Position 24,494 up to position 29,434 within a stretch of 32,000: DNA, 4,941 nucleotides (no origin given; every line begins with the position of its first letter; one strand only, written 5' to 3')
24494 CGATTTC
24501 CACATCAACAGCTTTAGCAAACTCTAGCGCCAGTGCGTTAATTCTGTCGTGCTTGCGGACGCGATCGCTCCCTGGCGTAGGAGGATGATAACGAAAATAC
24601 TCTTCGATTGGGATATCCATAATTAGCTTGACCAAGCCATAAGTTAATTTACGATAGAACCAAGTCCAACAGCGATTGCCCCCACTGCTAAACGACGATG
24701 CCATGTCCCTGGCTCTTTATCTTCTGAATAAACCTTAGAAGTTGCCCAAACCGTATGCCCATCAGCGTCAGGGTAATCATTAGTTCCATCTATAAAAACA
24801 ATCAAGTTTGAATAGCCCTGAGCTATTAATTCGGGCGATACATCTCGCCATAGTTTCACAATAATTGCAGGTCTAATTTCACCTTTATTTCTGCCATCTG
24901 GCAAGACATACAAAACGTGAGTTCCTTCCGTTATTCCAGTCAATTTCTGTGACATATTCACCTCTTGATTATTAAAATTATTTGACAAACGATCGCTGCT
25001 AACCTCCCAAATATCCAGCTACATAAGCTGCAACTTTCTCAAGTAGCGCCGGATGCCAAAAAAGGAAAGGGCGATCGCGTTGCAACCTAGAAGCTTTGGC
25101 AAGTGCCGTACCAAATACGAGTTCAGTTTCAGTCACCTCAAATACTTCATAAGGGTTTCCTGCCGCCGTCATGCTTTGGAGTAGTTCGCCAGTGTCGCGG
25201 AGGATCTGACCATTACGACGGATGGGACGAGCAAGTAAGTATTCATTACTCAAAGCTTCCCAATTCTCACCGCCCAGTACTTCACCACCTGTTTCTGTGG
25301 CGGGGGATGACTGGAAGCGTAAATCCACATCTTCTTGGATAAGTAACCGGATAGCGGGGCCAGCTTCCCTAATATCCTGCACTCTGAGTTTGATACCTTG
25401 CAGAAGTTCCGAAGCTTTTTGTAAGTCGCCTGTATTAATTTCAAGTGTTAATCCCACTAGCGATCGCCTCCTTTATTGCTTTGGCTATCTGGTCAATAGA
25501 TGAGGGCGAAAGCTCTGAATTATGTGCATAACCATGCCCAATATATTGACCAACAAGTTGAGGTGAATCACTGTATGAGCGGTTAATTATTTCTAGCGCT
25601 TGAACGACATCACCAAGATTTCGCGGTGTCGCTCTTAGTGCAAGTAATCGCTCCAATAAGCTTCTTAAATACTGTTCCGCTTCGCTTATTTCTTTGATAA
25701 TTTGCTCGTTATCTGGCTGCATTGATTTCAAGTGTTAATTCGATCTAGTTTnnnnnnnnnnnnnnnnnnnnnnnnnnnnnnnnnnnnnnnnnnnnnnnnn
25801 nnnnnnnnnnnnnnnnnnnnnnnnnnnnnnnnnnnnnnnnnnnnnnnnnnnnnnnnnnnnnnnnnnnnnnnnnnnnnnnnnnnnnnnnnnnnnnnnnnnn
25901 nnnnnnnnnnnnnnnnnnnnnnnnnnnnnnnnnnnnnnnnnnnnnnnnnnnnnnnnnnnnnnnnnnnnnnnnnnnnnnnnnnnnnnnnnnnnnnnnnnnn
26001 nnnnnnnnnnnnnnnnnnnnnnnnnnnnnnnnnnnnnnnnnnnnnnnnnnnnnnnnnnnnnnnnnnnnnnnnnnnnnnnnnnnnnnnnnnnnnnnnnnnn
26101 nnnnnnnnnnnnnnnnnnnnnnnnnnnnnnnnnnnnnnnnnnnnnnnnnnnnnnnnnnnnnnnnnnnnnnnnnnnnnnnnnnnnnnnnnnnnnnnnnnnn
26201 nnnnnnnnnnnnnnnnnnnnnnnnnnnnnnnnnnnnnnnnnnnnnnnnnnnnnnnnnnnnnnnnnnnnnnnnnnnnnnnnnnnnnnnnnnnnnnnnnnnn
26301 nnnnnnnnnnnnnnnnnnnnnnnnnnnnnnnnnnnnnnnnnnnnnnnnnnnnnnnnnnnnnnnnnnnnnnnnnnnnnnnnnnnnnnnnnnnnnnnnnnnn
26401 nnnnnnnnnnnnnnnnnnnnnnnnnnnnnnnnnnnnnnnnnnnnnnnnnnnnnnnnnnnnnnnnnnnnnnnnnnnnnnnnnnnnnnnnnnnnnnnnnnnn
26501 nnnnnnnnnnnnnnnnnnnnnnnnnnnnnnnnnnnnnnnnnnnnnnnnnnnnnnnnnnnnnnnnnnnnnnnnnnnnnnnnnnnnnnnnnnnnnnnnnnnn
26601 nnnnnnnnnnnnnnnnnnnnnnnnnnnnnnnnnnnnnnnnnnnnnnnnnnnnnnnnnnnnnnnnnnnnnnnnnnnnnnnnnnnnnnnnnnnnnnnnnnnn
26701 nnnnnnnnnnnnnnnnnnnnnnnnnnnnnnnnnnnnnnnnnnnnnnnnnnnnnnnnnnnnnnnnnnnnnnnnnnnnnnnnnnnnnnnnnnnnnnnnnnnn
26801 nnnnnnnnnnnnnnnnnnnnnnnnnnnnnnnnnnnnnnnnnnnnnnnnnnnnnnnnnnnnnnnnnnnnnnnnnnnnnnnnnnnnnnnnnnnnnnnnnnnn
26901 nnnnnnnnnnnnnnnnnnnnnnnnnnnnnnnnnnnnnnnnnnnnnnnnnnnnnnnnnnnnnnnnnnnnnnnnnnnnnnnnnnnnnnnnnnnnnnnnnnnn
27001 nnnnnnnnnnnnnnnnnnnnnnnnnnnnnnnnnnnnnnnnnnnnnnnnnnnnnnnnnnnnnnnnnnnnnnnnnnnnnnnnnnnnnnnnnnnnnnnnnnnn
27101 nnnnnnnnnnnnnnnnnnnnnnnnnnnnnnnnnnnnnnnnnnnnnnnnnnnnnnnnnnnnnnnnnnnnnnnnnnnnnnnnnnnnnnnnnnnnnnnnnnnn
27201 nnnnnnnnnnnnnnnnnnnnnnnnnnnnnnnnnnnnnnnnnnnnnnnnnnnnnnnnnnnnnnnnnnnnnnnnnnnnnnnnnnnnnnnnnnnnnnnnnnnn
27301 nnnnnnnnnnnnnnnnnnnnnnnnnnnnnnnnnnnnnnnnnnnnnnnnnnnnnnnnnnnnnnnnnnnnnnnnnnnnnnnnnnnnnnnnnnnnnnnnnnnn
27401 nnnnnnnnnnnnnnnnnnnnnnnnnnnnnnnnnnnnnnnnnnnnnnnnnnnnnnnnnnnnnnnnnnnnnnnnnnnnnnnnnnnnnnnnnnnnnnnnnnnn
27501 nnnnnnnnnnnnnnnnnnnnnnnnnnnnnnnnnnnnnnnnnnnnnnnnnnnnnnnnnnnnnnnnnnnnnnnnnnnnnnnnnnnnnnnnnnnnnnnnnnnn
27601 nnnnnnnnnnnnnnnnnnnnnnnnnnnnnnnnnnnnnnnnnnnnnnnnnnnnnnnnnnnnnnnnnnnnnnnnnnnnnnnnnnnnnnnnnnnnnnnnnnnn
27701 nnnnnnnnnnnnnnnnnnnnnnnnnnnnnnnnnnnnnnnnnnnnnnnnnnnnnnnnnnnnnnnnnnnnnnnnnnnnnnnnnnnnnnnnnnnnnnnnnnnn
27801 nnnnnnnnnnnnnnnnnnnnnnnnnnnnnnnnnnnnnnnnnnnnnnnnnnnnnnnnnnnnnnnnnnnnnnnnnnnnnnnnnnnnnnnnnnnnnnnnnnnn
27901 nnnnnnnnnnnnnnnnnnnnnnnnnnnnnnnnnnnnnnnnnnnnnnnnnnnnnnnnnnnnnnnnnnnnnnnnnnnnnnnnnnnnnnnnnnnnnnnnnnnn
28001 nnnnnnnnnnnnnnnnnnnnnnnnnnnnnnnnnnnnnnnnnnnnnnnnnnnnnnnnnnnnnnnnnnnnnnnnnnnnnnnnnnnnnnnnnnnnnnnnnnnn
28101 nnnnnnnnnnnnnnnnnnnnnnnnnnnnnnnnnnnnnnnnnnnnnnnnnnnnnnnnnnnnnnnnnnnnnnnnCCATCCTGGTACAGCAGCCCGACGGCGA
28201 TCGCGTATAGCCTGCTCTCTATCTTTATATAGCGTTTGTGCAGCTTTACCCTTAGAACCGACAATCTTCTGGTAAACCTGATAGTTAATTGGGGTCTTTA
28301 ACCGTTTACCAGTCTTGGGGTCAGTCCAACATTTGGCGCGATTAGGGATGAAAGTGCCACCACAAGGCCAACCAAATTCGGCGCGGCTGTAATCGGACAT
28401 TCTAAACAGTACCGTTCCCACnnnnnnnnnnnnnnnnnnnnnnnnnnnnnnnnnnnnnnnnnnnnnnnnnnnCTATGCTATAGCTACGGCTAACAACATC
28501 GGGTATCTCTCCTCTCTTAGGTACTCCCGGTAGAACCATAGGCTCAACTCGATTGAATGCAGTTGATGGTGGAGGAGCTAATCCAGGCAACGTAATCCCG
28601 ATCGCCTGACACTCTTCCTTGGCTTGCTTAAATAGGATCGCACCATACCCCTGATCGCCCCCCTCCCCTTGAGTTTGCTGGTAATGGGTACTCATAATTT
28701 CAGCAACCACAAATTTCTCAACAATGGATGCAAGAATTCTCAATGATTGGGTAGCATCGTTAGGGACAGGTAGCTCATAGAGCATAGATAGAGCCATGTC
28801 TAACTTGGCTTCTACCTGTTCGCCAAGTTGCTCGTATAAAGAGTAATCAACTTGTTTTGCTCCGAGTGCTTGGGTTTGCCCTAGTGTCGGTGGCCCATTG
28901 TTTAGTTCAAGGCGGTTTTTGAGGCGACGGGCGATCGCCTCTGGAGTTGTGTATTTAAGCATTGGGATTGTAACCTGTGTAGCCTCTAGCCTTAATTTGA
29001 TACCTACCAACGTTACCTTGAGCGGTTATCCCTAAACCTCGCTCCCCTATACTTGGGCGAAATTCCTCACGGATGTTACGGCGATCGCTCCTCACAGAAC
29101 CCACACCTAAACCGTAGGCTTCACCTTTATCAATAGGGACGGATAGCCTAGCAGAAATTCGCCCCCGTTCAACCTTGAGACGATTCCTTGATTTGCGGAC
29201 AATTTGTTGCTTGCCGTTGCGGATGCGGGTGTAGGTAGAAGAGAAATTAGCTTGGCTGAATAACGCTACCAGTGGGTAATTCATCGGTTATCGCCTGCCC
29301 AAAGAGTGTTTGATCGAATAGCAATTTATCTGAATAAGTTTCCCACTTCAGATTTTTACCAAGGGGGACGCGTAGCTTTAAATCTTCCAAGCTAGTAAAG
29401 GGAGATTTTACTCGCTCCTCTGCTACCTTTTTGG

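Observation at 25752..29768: Cluster of three nucleic-acid-binding-type proteins inside the head/neck module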

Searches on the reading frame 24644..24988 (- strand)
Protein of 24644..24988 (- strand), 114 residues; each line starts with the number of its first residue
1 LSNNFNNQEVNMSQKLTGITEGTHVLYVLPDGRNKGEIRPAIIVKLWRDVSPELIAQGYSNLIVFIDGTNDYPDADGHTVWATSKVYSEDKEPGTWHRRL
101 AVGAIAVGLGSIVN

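Call 4: search_protein_families(library=pfam, proteins=[window:24644-24988:-], max_evalue=0.1)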
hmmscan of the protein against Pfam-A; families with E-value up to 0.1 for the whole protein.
window:24644-24988:- (114 aa): 0 families

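Call 5: search_protein_families(library=phrogs, proteins=[window:24644-24988:-], max_evalue=0.1)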
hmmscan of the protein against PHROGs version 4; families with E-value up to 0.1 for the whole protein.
window:24644-24988:- (114 aa): 1 family
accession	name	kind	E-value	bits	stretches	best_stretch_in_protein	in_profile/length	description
phrog_19300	-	unknown function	0.014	16.6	1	35-98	94-139/143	-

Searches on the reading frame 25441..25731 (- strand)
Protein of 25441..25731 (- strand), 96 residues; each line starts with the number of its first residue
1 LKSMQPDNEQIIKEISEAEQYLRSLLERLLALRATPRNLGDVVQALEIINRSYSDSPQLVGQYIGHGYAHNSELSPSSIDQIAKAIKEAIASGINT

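Call 4: search_protein_families(library=pfam, proteins=[window:25441-25731:-], max_evalue=0.1)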
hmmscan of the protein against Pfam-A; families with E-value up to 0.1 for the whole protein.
window:25441-25731:- (96 aa): 2 families
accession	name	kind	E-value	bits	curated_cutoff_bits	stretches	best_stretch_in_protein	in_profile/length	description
PF20124.4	DUF6514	-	0.023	15.3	23.9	1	8-44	53-89/94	Family of unknown function (DUF6514)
PF02033.23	RBFA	-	0.058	14.1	34.7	0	7-37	56-86/105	Ribosome-binding factor A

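Call 5: search_protein_families(library=phrogs, proteins=[window:25441-25731:-], max_evalue=0.1)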
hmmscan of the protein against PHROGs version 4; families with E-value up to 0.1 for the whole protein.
window:25441-25731:- (96 aa): 1 family
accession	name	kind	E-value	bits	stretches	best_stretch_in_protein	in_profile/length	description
phrog_13644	-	unknown function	0.039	15.5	1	18-95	4-85/113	-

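Call 7: search_protein_families(library=ncbifam, proteins=[window:25441-25731:-], max_evalue=0.1)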
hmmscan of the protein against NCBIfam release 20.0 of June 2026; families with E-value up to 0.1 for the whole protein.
window:25441-25731:- (96 aa): 1 family
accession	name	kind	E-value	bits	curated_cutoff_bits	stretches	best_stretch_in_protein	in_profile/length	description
NF003011.0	PRK03837.1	subfamily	0.047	13.3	260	1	2-91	94-179/241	transcriptional regulator NanR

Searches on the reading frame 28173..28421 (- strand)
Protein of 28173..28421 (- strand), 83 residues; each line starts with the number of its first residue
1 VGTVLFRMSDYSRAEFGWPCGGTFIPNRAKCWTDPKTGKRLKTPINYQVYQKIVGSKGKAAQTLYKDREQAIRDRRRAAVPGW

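Call 66: find_related_loci(query=window:28173-28421:-, collection=viral_contigs, flank=8000)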
Query window:28173-28421:- (83 aa) in viral_contigs; peptide patterns used: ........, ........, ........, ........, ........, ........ (x = any residue, [..] = any of these).
18 stretches matched a pattern, but none encodes a relative of the query by tblastn (E <= 1e-3).

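Call 68: find_related_loci(query=A6, collection=viral_contigs, flank=8000)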
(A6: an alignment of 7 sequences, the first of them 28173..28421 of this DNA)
Query A6 (83 aa) in viral_contigs; peptide patterns used: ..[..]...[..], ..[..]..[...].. (x = any residue, [..] = any of these).
11 stretches matched a pattern, but none encodes a relative of the query by tblastn (E <= 1e-3).
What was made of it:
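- Tried and rejected: viral_contigs with the single sequence and with an alignment: nothing (calls 66, 68).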

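Call 69: find_related_loci(query=A6, collection=metagenome_contigs, flank=7000)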
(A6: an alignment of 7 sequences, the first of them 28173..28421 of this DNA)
Query A6 (83 aa) in metagenome_contigs; peptide patterns used: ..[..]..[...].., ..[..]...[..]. (x = any residue, [..] = any of these).
87 stretches matched a pattern; 2 encode a relative of the query (tblastn E <= 1e-3); 2 distinct loci.
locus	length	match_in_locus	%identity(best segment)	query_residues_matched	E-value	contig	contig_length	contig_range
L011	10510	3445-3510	50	3-24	2e-5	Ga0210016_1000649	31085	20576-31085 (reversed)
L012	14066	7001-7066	50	3-24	2e-5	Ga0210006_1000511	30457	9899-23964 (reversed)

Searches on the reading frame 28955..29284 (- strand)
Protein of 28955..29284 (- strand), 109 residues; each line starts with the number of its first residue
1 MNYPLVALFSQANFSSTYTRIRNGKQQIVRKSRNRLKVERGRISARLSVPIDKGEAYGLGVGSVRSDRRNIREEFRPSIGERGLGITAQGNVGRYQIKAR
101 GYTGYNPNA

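Call 4: search_protein_families(library=pfam, proteins=[window:28955-29284:-], max_evalue=0.1)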
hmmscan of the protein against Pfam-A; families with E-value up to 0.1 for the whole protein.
window:28955-29284:- (109 aa): 0 families

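Call 5: search_protein_families(library=phrogs, proteins=[window:28955-29284:-], max_evalue=0.1)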
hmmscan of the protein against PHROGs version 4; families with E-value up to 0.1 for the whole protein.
window:28955-29284:- (109 aa): 0 families

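Call 7: search_protein_families(library=ncbifam, proteins=[window:28955-29284:-], max_evalue=0.1)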
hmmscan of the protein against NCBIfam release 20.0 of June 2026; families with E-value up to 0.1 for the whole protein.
window:28955-29284:- (109 aa): 0 families

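Call 27: find_homologous_proteins(query=window:28955-29284:-, max_evalue=0.01)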
Query window:28955-29284:- (109 aa): 3 proteins with E <= 0.01 among 5 candidates.
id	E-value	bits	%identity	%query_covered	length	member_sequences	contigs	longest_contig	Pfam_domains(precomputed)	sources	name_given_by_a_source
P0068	3.0e-63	229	100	100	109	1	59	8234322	-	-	-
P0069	8.5e-53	195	83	100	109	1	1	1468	-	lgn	-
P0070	5.3e-49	183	83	95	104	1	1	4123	-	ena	-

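Call 47: search_protein_representatives(alignment_id=A3)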
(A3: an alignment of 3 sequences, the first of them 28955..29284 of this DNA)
Query: 3 sequences, 109 profile positions. Proteins with E-value up to 0.001 (for the whole library): 11; up to 1e-10: 6; up to 1e-30: 2. The best 11 are listed.
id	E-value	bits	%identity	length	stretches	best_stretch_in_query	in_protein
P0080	2.3e-59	214.4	-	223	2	1-108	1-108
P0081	8.7e-36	138.5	-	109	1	5-107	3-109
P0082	9.0e-25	103.1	-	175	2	13-106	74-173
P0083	1.9e-13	66.6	-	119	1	12-107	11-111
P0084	5.3e-12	62.0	-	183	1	23-108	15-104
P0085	5.9e-11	58.6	-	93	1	18-104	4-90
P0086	4.2e-10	55.9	-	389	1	24-108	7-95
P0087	1.5e-07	47.6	-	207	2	16-94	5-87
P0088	9.3e-06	41.9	-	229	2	15-96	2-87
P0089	3.0e-05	40.2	-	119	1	11-57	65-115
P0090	6.0e-04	36.0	-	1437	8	49-96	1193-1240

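Call 53: search_solved_structures(query=A5, max_evalue=10, show_alignments=2)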
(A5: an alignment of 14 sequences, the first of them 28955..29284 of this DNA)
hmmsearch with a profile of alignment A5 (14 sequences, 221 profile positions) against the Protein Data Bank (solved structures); distinct sequences matched with E-value up to 10: 10.
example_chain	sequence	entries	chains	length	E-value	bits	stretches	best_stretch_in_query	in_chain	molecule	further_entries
6d45_A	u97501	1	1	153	0.26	14.3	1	113-192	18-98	Myoglobin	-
4ood_A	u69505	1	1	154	0.41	13.6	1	113-192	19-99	Myoglobin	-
4gdz_A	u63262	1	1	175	0.46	13.4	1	17-91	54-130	Uncharacterized protein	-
3mn0_A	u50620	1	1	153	0.59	13.1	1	113-192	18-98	Myoglobin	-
4pqb_A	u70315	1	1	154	0.6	13.1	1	113-192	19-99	Myoglobin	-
4fwz_A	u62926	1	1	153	0.92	12.5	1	113-192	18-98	Myoglobin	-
7kyr_A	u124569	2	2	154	1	12.3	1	113-192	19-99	Myoglobin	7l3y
3k9z_A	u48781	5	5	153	1.3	11.9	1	113-192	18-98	Myoglobin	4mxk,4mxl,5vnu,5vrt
3m38_A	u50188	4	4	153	1.4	11.8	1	113-192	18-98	Myoglobin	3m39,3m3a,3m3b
6krc_A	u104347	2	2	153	1.5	11.8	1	113-192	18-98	Myoglobin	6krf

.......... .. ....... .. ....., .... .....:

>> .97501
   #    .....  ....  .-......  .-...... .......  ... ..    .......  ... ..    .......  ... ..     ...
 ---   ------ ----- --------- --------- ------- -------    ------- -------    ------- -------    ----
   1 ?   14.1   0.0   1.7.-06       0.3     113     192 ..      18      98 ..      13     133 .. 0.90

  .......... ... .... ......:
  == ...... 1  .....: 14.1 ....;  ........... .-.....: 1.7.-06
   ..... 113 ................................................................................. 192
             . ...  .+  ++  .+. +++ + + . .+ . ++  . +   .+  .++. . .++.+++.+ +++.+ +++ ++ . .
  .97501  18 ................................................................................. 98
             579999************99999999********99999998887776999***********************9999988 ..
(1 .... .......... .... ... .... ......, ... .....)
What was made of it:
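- On Histone-like / HU / protamine DNA-condensing proteins: The PDB profile search returned only noise (call 53).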
